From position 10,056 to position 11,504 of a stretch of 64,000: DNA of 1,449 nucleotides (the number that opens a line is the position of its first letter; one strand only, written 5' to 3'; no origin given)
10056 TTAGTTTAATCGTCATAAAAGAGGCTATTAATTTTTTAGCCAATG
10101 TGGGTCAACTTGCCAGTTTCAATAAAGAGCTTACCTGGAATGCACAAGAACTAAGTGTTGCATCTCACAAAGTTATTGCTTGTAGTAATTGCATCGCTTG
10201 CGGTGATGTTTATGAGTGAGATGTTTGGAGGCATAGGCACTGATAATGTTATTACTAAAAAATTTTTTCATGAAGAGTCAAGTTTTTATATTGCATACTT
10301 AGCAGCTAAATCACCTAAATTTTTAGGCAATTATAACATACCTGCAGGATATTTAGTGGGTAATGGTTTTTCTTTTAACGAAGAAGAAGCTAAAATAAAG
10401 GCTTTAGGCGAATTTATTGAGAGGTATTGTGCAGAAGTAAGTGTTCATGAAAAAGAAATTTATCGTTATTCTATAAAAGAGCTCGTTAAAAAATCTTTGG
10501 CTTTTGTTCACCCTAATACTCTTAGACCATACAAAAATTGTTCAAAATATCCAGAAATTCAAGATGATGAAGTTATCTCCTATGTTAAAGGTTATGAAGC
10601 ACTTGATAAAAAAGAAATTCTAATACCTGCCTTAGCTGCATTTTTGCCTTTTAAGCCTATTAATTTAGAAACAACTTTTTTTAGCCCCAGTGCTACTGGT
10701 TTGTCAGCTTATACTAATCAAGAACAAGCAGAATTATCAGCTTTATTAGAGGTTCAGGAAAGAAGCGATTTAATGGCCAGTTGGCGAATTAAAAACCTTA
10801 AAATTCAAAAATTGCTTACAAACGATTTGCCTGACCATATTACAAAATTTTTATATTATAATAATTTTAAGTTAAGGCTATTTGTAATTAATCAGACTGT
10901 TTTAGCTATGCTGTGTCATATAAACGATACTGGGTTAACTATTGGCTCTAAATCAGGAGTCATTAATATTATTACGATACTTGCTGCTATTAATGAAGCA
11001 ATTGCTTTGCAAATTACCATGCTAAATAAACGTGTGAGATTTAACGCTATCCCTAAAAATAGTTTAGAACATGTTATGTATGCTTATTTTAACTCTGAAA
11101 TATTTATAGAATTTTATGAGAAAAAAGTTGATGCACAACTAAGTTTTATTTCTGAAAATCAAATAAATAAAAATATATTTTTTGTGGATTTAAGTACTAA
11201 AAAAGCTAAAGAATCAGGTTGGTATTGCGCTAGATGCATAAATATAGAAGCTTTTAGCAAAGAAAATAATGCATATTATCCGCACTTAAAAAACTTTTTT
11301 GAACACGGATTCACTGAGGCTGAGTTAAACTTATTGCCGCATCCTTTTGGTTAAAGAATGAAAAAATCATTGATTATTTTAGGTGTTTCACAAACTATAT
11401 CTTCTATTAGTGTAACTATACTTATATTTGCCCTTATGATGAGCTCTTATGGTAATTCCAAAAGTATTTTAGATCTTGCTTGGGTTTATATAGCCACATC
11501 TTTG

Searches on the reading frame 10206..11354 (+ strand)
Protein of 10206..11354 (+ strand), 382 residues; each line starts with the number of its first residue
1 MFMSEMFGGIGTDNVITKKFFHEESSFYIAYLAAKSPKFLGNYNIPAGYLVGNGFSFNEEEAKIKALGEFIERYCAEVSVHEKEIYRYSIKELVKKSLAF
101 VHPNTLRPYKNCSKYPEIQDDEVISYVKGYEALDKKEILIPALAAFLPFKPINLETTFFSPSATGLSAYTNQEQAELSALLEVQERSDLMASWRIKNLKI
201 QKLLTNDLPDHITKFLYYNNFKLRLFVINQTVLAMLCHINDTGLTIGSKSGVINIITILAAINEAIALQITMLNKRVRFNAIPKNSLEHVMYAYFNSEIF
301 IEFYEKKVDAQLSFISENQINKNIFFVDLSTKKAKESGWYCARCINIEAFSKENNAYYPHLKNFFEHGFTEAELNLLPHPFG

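Call 3: search_protein_families(library=pfam, proteins=[window:10206-11354:+], max_evalue=0.01)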
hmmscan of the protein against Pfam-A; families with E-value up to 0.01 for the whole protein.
window:10206-11354:+ (382 aa): 1 family
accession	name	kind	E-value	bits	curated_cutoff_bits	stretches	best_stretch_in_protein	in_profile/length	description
PF02624.21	YcaO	-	1.3e-25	90.9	25.7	1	53-343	1-318/325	YcaO cyclodehydratase, ATP-ad Mg2+-binding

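Call 7: search_protein_families(library=ncbifam, proteins=[window:10206-11354:+], max_evalue=0.1)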
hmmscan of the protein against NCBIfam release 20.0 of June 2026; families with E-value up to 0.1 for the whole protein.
window:10206-11354:+ (382 aa): 4 families
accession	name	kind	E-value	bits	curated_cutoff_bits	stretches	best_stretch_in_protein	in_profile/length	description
TIGR03604.1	TOMM_cyclo_SagD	subfamily_domain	4.3e-24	85.1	219.25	2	54-272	1-232/377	thiazole/oxazole-forming peptide maturase, SagD family component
TIGR03266.1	methan_mark_1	equivalog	9.5e-13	47.9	365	1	54-191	57-181/376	YcaO-related McrA-glycine thioamidation protein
TIGR00702.1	TIGR00702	domain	2.1e-10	40.3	75.65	1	52-188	51-180/377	YcaO-type kinase domain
NF008002.0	PRK10727.1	equivalog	0.098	11.7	557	0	49-102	92-143/341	HTH-type transcriptional regulator GalR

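Call 9: find_related_loci(query=window:10206-11354:+, collection=genome_contigs, flank=10000)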
Query window:10206-11354:+ (382 aa) in genome_contigs; peptide patterns used: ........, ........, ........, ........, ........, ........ (x = any residue, [..] = any of these).
99 stretches matched a pattern, but none encodes a relative of the query by tblastn (E <= 1e-3).

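Call 14: find_homologous_proteins(query=window:10206-11354:+, max_evalue=0.00001)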
Query window:10206-11354:+ (382 aa): 1 proteins with E <= 0.00001 among 3820 candidates.
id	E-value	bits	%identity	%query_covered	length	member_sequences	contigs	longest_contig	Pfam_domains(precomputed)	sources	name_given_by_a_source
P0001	7.1e-251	850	100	99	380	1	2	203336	PF02624.22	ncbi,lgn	-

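Call 15: find_encoding_contigs(protein=P0001, flank=10000, max_places=6)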
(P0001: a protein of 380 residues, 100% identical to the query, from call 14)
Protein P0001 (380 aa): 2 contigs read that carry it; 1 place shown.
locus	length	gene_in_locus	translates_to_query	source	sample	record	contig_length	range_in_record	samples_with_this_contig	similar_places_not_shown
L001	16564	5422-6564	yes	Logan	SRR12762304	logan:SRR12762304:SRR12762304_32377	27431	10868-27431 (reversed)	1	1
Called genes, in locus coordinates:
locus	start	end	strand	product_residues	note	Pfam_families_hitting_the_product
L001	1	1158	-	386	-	?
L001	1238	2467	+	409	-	PF01490:Aa_trans (weak), PF03222:Trp_Tyr_perm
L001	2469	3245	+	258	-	PF00378:ECH_1, PF16113:ECH_2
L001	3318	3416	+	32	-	-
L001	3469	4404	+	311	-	-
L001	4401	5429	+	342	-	PF00899:ThiF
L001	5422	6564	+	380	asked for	PF02624:YcaO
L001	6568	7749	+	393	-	PF05977:MFS_3 (weak), PF07690:MFS_1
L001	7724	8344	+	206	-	PF20043:DUF6445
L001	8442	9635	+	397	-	-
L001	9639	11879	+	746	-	PF00916:Sulfate_transp, PF16983:MFS_MOT1 (faint), PF00484:Pro_CA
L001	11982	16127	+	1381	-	-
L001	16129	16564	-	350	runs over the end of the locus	PF03951:Gln-synt_N, PF00120:Gln-synt_C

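Call 28: search_protein_representatives(protein=window:10206-11354:+)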
Query: 382 residues. Proteins with E-value up to 0.001 (for the whole library): 889; up to 1e-10: 78; up to 1e-30: 7. The best 150 are listed.
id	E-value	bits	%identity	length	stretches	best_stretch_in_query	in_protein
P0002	7.4e-87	308.2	79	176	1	208-382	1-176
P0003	9.8e-69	248.6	38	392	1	8-382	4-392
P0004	1.2e-68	248.3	42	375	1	8-382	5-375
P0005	5.7e-39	150.7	36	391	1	7-382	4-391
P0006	2.7e-35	138.6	94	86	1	1-70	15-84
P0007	2.8e-33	132.0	31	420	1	24-382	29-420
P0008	1.0e-30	123.5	33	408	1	7-382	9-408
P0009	7.8e-29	117.3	32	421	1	20-353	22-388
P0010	4.4e-28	114.9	32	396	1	7-382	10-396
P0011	2.7e-27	112.3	31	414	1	50-382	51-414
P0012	3.2e-26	108.7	29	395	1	20-382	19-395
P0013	2.5e-25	105.8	31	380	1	47-363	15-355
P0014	2.2e-23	99.4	31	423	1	45-362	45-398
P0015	3.3e-22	95.5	28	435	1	25-360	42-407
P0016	1.5e-21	93.4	29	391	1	47-382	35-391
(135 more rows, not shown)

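Call 32: find_related_loci(query=A2, collection=genome_contigs, flank=10000)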
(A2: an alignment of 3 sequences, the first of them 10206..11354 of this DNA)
Query A2 (382 aa) in genome_contigs; peptide patterns used: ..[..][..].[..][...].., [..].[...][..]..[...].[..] (x = any residue, [..] = any of these).
243 stretches matched a pattern; 6 encode a relative of the query (tblastn E <= 1e-3); 6 distinct loci.
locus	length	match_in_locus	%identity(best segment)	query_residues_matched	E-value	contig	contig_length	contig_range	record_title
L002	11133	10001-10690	27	52-296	2e-16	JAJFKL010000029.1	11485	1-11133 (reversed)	MAG: Gammaproteobacteria bacterium isolate OFTM147 OFTM147_28, whole genome shotgun sequence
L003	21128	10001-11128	21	51-381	3e-13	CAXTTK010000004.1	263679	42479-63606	MAG TPA_asm: uncultured Aestuariivirga sp. isolate public_SRR11456922_metawrap_bin.6 genome assembly, contig: public_SRR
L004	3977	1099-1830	25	21-261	3e-12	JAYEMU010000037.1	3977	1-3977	MAG: Nanoarchaeota archaeon isolate MAG073 MAG073_37, whole genome shotgun sequence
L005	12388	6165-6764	26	36-222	3e-11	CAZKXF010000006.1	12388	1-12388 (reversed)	MAG TPA_asm: uncultured Candidatus Saccharibacteria bacterium isolate SRP329715_co1_125 genome assembly, contig: NODE_77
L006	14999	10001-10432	27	52-198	2e-9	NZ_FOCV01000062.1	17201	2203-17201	Rhizobium tibeticum strain CGMCC 1.7071, whole genome shotgun sequence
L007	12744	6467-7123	29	52-265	2e-8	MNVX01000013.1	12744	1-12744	MAG: Candidatus Pacearchaeota archaeon CG1_02_32_21 cg1_0.2_scaffold_4697_c, whole genome shotgun sequence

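Call 33: find_homologous_proteins(query=A1, max_evalue=1e-20)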
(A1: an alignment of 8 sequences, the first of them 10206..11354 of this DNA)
Query A1 (8 sequences) (382 aa, profile of the alignment): 2 proteins with E <= 1e-20 among 8000 candidates.
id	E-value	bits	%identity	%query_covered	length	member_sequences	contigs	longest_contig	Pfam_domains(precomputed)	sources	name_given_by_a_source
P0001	1.4e-148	513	100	99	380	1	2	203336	PF02624.22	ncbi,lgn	-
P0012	1.2e-145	504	26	93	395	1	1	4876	PF02624.22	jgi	jgi:thiazole/oxazole-forming peptide maturase SagD family component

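Call 34: list_cluster_members(proteins=[P0002, P0003, P0004, P0005, P0006, P0007, P0008, P0009, P0010, P0011])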
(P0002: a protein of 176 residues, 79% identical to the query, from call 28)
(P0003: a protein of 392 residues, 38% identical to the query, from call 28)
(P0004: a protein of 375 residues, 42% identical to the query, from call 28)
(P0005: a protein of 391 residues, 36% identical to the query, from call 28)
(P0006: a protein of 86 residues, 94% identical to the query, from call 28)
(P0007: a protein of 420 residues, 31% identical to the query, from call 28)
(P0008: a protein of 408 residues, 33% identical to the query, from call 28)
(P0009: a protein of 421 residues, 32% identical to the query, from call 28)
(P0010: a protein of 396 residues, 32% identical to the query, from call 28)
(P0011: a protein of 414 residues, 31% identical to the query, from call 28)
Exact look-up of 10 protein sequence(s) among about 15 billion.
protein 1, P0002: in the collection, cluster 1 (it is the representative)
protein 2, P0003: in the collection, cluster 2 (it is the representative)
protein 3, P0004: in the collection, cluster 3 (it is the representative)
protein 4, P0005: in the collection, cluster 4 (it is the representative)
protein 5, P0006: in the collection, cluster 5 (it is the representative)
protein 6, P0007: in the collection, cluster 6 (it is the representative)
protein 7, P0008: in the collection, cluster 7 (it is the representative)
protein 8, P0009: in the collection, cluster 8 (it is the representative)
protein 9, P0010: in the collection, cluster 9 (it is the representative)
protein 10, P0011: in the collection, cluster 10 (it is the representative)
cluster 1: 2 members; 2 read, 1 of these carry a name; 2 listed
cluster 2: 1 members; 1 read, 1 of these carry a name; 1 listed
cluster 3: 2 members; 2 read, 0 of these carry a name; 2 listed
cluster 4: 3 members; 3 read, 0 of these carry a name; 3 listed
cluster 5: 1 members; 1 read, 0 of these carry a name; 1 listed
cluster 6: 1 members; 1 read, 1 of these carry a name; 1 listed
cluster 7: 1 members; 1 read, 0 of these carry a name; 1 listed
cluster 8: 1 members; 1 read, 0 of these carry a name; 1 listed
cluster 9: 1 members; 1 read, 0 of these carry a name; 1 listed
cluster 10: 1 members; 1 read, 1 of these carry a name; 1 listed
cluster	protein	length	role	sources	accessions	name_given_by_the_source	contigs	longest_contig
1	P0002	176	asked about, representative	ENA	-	-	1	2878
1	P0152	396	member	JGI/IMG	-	hypothetical protein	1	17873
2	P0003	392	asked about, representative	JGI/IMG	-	thiazole/oxazole-forming peptide maturase SagD family component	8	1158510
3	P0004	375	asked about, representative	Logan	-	-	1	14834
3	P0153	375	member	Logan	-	-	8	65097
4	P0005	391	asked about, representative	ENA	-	-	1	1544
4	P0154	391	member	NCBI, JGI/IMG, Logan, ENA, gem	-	-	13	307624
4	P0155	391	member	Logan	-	-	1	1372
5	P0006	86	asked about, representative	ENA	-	-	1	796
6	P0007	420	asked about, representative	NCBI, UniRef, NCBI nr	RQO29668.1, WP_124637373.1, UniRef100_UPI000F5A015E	hypothetical protein DBR32_15530 [Taibaiella sp. KBW10] | YcaO-like family protein n=1 Tax=Taibaiella sp. KBW10 TaxID=2153357 RepID=UPI000F5A015E | YcaO-like family protein [Taibaiella sp. KBW10]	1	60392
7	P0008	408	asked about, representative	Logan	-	-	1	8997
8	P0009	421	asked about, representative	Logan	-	-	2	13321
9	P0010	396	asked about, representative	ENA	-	-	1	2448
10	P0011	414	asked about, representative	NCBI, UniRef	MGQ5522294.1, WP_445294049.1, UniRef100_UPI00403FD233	YcaO-like family protein [Chitinimonas sp. PSY-7] | YcaO-like family protein n=1 Tax=Chitinimonas sp. PSY-7 TaxID=3459088 RepID=UPI00403FD233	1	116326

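Call 35: find_encoding_contigs(protein=P0152, flank=10000, max_places=4)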
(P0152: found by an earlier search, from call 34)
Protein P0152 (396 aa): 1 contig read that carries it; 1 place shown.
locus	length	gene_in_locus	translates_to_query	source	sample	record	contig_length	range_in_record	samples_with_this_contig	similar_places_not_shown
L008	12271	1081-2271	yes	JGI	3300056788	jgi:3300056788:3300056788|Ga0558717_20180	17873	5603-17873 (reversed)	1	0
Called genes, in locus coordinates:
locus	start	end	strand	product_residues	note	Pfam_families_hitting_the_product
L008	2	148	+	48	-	?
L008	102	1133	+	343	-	PF00899:ThiF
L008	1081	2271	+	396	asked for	PF02624:YcaO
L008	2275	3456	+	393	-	PF05977:MFS_3 (weak), PF07690:MFS_1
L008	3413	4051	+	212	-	PF20043:DUF6445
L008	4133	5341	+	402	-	-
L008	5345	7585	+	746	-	PF00916:Sulfate_transp, PF16983:MFS_MOT1 (faint), PF00484:Pro_CA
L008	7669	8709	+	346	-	-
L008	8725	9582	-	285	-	-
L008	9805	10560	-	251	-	PF00144:Beta-lactamase, PF11954:DUF3471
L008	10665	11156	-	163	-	PF00144:Beta-lactamase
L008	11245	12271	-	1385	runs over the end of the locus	-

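Call 37: find_encoding_contigs(protein=P0003, flank=10000, max_places=3)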
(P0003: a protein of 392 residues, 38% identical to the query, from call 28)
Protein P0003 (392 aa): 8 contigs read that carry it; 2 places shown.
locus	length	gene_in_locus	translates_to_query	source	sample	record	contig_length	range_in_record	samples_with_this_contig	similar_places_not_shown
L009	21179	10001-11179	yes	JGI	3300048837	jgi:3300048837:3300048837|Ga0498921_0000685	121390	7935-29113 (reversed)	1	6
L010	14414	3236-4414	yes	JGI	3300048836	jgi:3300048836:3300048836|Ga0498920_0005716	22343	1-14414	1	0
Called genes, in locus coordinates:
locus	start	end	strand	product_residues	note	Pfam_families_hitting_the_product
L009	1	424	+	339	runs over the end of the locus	-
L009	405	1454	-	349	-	PF02016:Peptidase_S66, PF17676:Peptidase_S66C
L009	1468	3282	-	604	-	PF00999:Na_H_Exchanger, PF02254:TrkA_N, PF27452:KefB_C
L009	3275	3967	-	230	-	PF02525:Flavodoxin_2, PF03358:FMN_red (weak)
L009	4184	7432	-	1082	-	PF07696:7TMR-DISMED2, PF07695:7TMR-DISM_7TM, PF00512:HisKA, PF02518:HATPase_c, PF00072:Response_reg, PF07228:SpoIIE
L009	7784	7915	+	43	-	-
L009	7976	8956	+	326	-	-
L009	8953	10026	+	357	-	PF00899:ThiF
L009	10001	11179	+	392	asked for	PF02624:YcaO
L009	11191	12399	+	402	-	PF07690:MFS_1, PF05977:MFS_3 (weak)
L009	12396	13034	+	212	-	PF20043:DUF6445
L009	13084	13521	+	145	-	-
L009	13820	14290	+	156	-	-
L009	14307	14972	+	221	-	-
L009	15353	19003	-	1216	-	-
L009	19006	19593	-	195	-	PF04542:Sigma70_r2, PF00196:GerE (weak), PF08281:Sigma70_r4_2 (weak)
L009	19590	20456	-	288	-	-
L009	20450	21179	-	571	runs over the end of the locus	PF00656:Peptidase_C14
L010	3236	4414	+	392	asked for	PF02624:YcaO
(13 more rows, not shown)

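Call 38: find_encoding_contigs(protein=P0153, flank=10000, max_places=3)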
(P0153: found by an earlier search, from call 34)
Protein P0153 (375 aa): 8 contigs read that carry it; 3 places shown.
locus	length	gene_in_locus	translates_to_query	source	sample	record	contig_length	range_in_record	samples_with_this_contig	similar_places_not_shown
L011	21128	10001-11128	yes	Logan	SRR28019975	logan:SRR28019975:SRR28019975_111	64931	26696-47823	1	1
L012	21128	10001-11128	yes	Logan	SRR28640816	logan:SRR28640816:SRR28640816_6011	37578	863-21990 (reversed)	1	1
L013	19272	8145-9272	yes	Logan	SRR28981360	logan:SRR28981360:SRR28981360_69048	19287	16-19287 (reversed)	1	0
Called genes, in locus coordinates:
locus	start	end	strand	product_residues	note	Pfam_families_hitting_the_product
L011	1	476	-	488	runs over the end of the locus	PF00370:FGGY_N, PF02782:FGGY_C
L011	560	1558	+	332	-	PF00180:Iso_dh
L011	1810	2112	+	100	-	PF00253:Ribosomal_S14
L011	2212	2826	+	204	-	PF01712:dNK, PF13238:AAA_18 (weak), PF13671:AAA_33 (weak), PF02223:Thymidylate_kin (faint)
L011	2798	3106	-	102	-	-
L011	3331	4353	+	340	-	-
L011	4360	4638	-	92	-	-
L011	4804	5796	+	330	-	-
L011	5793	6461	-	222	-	PF00849:PseudoU_synth_2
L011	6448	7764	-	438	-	PF03553:Na_H_antiporter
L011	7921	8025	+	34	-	-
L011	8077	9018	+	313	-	-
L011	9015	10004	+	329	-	PF00899:ThiF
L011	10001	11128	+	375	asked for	PF02624:YcaO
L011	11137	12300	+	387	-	PF05977:MFS_3, PF07690:MFS_1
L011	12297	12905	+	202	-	PF20043:DUF6445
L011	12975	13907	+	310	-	PF00781:DAGK_cat, PF19279:YegS_C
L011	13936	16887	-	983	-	PF18083:PutA_N, PF01619:Pro_dh, PF00171:Aldedh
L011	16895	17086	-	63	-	-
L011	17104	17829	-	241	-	PF00565:SNase (weak)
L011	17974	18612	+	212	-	PF18912:DZR_2 (weak), PF00156:Pribosyltran (weak)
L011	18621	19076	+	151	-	PF14347:DUF4399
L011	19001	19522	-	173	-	-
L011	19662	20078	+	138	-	-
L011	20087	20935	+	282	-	PF05833:NFACT_N, PF05670:NFACT-R_1, PF18297:NFACT-R_2 (weak)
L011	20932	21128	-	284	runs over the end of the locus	PF00561:Abhydrolase_1, PF10230:LIDHydrolase, PF12146:Hydrolase_4, PF12697:Abhydrolase_6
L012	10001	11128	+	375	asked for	PF02624:YcaO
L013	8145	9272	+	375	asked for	PF02624:YcaO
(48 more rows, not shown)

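Call 39: find_encoding_contigs(protein=P0154, flank=10000, max_places=3)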
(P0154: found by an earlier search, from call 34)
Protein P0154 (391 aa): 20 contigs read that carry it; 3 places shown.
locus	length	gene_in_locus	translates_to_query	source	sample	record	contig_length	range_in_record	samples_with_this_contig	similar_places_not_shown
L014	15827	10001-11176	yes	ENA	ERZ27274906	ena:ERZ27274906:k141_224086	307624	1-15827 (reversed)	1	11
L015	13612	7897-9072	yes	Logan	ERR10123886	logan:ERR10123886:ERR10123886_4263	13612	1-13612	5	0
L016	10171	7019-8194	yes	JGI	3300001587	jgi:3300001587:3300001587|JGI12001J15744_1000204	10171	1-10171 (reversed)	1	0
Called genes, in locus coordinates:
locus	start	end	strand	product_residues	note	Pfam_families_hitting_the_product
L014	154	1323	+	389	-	PF13173:AAA_14, PF13635:DUF4143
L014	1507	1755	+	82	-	-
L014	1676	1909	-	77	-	-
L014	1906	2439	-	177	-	PF08220:HTH_DeoR, PF08279:HTH_11 (weak)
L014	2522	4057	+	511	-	PF00239:Resolvase, PF07508:Recombinase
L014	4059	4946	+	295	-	PF02195:ParB_N, PF07506:RepB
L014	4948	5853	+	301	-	PF02195:ParB_N (weak), PF07506:RepB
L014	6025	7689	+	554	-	PF00133:tRNA-synt_1, PF09334:tRNA-synt_1g, PF19303:Anticodon_3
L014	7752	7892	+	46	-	-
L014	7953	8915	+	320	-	-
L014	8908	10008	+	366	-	PF00899:ThiF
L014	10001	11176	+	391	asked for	PF02624:YcaO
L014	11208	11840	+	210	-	PF00293:NUDIX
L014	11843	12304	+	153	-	PF16571:FBP_C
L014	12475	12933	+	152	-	-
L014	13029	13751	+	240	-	-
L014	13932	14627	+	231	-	-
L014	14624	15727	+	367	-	PF00270:DEAD, PF04851:ResIII (weak)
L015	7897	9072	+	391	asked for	PF02624:YcaO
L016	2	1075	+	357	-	?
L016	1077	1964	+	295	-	PF02195:ParB_N, PF07506:RepB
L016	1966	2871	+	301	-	PF02195:ParB_N (weak), PF07506:RepB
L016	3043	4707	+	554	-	PF00133:tRNA-synt_1, PF09334:tRNA-synt_1g, PF19303:Anticodon_3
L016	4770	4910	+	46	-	-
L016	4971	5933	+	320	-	-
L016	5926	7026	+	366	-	PF00899:ThiF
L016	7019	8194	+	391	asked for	PF02624:YcaO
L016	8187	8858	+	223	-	PF00293:NUDIX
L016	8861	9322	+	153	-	PF16571:FBP_C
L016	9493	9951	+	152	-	-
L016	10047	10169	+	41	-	?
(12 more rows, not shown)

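Call 51: find_encoding_contigs(protein=P0007, flank=8000, max_places=2)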
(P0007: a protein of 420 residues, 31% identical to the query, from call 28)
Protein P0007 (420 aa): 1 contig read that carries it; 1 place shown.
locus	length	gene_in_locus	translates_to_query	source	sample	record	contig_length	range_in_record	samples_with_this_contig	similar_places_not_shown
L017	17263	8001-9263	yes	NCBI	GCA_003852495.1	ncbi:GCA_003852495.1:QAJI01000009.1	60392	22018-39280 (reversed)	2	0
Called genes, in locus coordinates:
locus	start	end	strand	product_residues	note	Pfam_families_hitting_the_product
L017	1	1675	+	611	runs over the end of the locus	-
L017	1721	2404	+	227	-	PF00072:Response_reg, PF00196:GerE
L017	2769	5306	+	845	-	PF22352:K319L-like_PKD (faint), PF18962:Por_Secre_tail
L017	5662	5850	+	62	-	-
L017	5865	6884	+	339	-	-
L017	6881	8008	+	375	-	PF00899:ThiF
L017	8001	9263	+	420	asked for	PF02624:YcaO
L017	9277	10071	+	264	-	PF13621:Cupin_8, PF08007:JmjC_2 (weak)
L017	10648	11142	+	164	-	-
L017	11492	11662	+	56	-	PF18919:DUF5670 (weak)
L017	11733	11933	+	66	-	PF05532:CsbD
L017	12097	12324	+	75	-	-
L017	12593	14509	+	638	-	PF06739:SBBP (faint), PF18962:Por_Secre_tail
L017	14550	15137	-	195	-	PF28474:DUF8412, PF13376:OmdA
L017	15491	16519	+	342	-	PF00155:Aminotran_1_2 (weak), PF01212:Beta_elim_lyase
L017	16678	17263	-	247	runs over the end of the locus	PF01738:DLH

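Call 52: find_encoding_contigs(protein=P0008, flank=8000, max_places=2)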
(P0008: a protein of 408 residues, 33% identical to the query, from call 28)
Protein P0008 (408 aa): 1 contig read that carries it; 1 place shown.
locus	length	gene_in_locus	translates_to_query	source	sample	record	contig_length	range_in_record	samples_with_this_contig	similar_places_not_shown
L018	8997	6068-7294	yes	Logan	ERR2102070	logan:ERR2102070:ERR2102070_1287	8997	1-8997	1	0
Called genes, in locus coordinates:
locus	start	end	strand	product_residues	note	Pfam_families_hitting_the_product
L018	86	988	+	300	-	PF00288:GHMP_kinases_N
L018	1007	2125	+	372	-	PF01073:3Beta_HSD, PF01370:Epimerase, PF02719:Polysacc_synt_2, PF05368:NmrA, PF07993:NAD_binding_4, PF13460:NAD_binding_10, PF16363:GDP_Man_Dehyd, PF01370:Epimerase, +2 more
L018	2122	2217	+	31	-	-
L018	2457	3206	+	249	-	PF00106:adh_short, PF08659:KR, PF13561:adh_short_C2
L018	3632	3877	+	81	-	-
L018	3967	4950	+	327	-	-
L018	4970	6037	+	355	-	PF00899:ThiF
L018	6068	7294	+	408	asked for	PF02624:YcaO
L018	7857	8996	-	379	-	?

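Call 53: find_encoding_contigs(protein=P0009, flank=8000, max_places=2)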
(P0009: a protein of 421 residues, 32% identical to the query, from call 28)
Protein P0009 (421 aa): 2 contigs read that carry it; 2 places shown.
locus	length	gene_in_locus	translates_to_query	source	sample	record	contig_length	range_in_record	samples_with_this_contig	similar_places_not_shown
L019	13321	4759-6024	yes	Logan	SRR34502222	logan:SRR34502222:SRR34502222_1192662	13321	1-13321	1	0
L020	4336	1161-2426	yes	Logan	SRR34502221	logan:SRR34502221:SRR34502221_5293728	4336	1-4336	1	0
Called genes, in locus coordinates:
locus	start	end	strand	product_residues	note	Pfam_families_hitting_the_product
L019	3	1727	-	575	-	?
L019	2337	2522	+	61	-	-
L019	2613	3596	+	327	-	-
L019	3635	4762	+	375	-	PF00899:ThiF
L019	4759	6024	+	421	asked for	PF02624:YcaO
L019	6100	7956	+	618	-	PF26549:Tricorn_N (weak), PF05448:AXE1 (faint), PF02129:Peptidase_S15, PF00561:Abhydrolase_1 (faint), PF01738:DLH, PF20434:BD-FAE, PF00326:Peptidase_S9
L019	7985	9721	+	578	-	PF00664:ABC_membrane, PF00005:ABC_tran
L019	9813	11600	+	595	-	PF00664:ABC_membrane, PF00005:ABC_tran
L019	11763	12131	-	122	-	-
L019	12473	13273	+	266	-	-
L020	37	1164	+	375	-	PF00899:ThiF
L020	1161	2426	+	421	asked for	PF02624:YcaO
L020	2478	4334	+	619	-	?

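Call 54: find_encoding_contigs(protein=P0011, flank=8000, max_places=2)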
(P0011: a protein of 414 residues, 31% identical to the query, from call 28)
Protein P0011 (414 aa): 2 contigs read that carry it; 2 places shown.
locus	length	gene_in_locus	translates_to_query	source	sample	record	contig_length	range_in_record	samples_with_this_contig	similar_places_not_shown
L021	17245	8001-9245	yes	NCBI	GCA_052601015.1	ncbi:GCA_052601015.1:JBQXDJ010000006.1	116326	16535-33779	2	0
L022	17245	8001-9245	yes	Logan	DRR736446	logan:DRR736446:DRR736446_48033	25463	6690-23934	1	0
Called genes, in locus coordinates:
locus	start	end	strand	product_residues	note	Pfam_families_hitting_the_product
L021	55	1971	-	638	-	PF07968:Leukocidin (faint), PF00652:Ricin_B_lectin (weak)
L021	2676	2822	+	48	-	-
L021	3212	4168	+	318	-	-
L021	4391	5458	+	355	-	PF13621:Cupin_8, PF08007:JmjC_2 (weak)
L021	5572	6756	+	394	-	PF07690:MFS_1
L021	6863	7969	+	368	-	PF00899:ThiF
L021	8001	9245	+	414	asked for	PF02624:YcaO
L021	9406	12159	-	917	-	PF07715:Plug, PF00593:TonB_dep_Rec_b-barrel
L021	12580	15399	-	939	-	PF07715:Plug, PF00593:TonB_dep_Rec_b-barrel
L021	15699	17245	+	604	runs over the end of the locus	PF17297:PEPCK_N, PF00821:PEPCK_GTP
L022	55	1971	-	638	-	PF07968:Leukocidin (faint), PF00652:Ricin_B_lectin (weak)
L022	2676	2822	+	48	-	-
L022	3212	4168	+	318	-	-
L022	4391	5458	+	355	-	PF13621:Cupin_8, PF08007:JmjC_2 (weak)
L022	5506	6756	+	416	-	PF07690:MFS_1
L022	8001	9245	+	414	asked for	PF02624:YcaO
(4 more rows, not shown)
